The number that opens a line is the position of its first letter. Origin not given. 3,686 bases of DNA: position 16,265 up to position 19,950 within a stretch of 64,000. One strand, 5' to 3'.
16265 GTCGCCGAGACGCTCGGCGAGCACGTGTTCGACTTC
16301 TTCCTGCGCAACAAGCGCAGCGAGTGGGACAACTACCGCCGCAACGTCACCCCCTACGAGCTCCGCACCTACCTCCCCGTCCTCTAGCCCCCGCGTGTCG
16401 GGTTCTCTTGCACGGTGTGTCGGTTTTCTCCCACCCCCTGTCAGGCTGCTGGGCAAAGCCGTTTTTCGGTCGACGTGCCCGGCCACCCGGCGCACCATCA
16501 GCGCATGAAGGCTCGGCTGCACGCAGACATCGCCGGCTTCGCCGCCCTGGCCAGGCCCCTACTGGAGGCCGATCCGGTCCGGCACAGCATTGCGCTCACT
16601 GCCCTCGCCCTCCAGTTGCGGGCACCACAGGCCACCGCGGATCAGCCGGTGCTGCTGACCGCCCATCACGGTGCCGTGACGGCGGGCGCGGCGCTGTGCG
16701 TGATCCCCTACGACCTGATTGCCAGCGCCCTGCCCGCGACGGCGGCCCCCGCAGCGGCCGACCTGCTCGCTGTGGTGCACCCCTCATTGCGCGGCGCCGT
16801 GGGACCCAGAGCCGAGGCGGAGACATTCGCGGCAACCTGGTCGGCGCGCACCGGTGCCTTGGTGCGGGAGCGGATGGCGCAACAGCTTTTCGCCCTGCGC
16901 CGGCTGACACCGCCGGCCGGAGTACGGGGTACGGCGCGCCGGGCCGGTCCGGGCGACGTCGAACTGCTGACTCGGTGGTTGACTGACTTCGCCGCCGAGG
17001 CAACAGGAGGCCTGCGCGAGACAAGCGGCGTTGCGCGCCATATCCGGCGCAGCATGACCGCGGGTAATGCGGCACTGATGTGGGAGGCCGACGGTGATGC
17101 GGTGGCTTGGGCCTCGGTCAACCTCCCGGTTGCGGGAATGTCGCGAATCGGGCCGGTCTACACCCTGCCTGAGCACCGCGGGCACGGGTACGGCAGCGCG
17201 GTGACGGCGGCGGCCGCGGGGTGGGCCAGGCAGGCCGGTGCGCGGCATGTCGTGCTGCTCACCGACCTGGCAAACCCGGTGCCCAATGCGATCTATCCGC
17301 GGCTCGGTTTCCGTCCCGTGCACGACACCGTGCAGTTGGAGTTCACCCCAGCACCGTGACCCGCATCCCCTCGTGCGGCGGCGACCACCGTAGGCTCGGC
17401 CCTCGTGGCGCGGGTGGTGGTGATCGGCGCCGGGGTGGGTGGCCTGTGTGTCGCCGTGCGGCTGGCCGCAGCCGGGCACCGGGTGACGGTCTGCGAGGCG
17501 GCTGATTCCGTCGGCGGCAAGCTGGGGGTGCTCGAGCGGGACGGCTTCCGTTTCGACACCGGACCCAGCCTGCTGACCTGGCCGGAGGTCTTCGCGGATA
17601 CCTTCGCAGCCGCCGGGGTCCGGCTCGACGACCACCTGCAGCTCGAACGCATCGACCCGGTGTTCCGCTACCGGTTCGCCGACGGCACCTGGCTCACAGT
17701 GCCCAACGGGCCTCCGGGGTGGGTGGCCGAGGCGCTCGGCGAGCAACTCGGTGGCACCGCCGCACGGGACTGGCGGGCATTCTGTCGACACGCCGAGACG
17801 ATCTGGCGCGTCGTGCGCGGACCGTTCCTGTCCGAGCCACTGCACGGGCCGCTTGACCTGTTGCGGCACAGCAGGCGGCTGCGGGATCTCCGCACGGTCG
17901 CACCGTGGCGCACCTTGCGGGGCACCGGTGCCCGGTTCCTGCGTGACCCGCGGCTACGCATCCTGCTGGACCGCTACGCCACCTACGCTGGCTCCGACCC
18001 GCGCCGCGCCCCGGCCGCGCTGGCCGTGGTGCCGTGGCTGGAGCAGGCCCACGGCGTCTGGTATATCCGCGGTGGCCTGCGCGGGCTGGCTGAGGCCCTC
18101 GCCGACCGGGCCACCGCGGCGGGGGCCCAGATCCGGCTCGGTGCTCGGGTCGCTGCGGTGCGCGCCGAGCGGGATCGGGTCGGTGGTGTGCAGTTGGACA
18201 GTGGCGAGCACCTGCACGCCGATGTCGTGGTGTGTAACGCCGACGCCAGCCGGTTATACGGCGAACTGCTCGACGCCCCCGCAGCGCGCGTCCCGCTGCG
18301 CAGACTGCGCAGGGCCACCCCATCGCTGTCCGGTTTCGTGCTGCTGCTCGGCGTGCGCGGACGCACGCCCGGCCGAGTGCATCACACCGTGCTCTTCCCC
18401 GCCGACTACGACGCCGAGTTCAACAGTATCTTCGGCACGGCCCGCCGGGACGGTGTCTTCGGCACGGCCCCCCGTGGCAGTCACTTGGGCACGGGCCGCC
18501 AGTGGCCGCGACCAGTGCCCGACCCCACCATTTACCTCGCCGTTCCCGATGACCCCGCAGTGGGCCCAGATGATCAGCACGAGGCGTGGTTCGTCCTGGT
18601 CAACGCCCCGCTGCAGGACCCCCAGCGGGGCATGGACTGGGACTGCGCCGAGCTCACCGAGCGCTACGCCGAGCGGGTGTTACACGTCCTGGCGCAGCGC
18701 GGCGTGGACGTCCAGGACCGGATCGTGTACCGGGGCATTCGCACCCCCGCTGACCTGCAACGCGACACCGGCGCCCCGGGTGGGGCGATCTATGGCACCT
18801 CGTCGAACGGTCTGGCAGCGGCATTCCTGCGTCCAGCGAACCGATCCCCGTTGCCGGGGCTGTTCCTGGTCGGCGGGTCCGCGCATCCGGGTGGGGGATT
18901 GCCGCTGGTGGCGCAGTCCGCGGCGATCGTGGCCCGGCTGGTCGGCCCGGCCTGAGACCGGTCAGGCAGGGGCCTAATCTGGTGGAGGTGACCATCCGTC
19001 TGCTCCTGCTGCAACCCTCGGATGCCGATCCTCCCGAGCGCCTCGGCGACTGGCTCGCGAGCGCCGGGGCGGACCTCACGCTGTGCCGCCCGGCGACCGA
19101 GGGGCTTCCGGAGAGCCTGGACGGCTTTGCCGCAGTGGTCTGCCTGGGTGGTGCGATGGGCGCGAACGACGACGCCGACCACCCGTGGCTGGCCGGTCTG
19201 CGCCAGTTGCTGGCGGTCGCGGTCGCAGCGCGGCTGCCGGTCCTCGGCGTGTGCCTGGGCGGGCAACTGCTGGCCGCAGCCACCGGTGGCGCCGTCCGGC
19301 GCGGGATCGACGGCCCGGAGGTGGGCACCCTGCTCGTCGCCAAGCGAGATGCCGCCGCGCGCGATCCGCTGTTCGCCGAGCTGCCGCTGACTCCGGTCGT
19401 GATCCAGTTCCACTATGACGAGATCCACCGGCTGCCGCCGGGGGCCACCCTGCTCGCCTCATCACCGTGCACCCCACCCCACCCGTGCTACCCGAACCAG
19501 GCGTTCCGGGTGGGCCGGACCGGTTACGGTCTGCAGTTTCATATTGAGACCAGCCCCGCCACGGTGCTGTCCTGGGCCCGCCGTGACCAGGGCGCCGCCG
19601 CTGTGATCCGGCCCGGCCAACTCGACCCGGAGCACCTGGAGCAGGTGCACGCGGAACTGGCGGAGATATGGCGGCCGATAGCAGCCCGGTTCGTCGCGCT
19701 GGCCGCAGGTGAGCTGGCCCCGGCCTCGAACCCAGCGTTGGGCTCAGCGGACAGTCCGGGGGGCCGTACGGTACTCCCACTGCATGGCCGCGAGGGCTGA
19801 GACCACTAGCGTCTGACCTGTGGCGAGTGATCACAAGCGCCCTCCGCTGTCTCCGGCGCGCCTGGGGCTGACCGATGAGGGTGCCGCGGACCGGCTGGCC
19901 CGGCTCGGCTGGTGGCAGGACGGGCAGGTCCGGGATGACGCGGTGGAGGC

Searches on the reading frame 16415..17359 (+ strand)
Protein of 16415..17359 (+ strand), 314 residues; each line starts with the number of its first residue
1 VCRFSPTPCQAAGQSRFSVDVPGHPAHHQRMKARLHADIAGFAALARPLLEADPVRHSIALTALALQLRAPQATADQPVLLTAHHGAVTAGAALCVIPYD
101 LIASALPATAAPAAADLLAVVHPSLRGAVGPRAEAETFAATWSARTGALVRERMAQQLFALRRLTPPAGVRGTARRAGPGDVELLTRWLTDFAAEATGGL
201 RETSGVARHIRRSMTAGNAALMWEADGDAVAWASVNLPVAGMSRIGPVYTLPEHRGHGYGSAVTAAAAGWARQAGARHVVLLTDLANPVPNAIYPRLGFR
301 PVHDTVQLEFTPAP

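Call 48: search_protein_families(library=pfam, proteins=[window:16415-17359:+], max_evalue=0.001)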
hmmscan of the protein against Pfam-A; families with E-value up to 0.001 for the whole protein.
window:16415-17359:+ (314 aa): 4 families
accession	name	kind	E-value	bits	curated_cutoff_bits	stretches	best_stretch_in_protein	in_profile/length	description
PF00583.31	Acetyltransf_1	-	1.9e-11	44.7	20.7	1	216-299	31-116/116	Acetyltransferase (GNAT) family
PF13508.13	Acetyltransf_7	-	3.1e-07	31.1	27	1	224-300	9-83/84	Acetyltransferase (GNAT) domain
PF08445.16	FR47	-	3.3e-07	30.6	22.1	1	242-303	21-81/86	FR47-like protein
PF13302.13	Acetyltransf_3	-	0.00059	21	25.4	1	175-300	5-138/138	Acetyltransferase (GNAT) domain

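Call 49: search_protein_families(library=padloc, proteins=[window:16415-17359:+], max_evalue=0.001)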
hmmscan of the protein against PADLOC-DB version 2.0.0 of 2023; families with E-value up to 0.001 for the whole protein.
window:16415-17359:+ (314 aa): 0 families

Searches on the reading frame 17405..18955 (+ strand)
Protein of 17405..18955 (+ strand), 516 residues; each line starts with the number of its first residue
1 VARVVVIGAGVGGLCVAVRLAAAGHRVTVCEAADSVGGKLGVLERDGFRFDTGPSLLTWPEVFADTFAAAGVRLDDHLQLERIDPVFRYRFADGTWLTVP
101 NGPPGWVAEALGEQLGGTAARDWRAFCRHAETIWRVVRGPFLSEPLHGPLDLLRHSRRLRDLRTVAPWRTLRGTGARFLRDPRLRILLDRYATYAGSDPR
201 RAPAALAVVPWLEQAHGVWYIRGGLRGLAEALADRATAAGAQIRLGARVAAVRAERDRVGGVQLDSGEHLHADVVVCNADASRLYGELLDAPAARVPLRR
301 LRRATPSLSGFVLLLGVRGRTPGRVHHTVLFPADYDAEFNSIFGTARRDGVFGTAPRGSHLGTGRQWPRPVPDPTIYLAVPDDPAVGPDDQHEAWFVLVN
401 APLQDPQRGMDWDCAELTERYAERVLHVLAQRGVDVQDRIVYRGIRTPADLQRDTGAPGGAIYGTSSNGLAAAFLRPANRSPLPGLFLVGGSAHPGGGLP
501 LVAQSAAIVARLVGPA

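Call 48: search_protein_families(library=pfam, proteins=[window:17405-18955:+], max_evalue=0.001)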
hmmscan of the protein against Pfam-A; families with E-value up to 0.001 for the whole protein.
window:17405-18955:+ (516 aa): 8 families
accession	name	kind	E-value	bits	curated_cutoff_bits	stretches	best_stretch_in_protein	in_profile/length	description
PF01593.30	Amino_oxidase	-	1.9e-26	93.8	19.8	1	12-319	2-293/443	Flavin containing amine oxidoreductase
PF13450.12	NAD_binding_8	-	1.7e-11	44.7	21.9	1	6-58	1-53/68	NAD(P)-binding Rossmann-like domain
PF01266.30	DAO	-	1.9e-11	44.6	27.9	2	151-355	62-270/353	FAD dependent oxidoreductase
PF03486.20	HI0933_like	-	2.2e-07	31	50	1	3-41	2-40/244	HI0933-like protein Rossmann domain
PF07992.20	Pyr_redox_2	-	2.2e-07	31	26.1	0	3-33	2-32/291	Pyridine nucleotide-disulphide oxidoreductase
PF00070.33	Pyr_redox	-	7.2e-07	30.1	22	0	3-37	1-35/82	Pyridine nucleotide-disulphide oxidoreductase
PF00890.30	FAD_binding_2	-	0.00049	19.8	20.4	1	4-39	2-37/414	FAD binding domain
PF05834.18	Lycopene_cycl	-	0.00055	19.5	23.4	0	4-36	2-36/380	Lycopene cyclase protein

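Call 49: search_protein_families(library=padloc, proteins=[window:17405-18955:+], max_evalue=0.001)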
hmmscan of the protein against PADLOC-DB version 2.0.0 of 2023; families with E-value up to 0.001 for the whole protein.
window:17405-18955:+ (516 aa): 1 family
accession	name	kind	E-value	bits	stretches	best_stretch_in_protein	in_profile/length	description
PDLC01086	C3a186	-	9.8e-16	56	1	3-320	2-258/384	"C-3?,4? desaturase"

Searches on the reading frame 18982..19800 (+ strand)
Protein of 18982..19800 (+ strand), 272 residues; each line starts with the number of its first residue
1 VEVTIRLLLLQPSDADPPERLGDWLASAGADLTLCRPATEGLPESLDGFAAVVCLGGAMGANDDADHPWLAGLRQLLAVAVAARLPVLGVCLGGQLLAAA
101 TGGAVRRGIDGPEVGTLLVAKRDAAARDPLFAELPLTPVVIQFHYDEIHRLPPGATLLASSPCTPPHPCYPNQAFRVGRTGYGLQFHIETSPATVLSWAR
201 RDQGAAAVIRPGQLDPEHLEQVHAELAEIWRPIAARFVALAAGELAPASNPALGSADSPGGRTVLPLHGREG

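Call 48: search_protein_families(library=pfam, proteins=[window:18982-19800:+], max_evalue=0.001)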
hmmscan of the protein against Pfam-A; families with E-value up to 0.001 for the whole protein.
window:18982-19800:+ (272 aa): 2 families
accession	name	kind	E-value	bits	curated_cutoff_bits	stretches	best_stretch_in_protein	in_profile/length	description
PF00117.34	GATase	-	1.2e-10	41.8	22.8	1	48-192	42-175/190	Glutamine amidotransferase class-I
PF07722.19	Peptidase_C26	-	2.4e-05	24.7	20.5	1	75-111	96-132/219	Peptidase C26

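Call 49: search_protein_families(library=padloc, proteins=[window:18982-19800:+], max_evalue=0.001)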
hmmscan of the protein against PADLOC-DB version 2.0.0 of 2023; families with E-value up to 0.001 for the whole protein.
window:18982-19800:+ (272 aa): 0 families
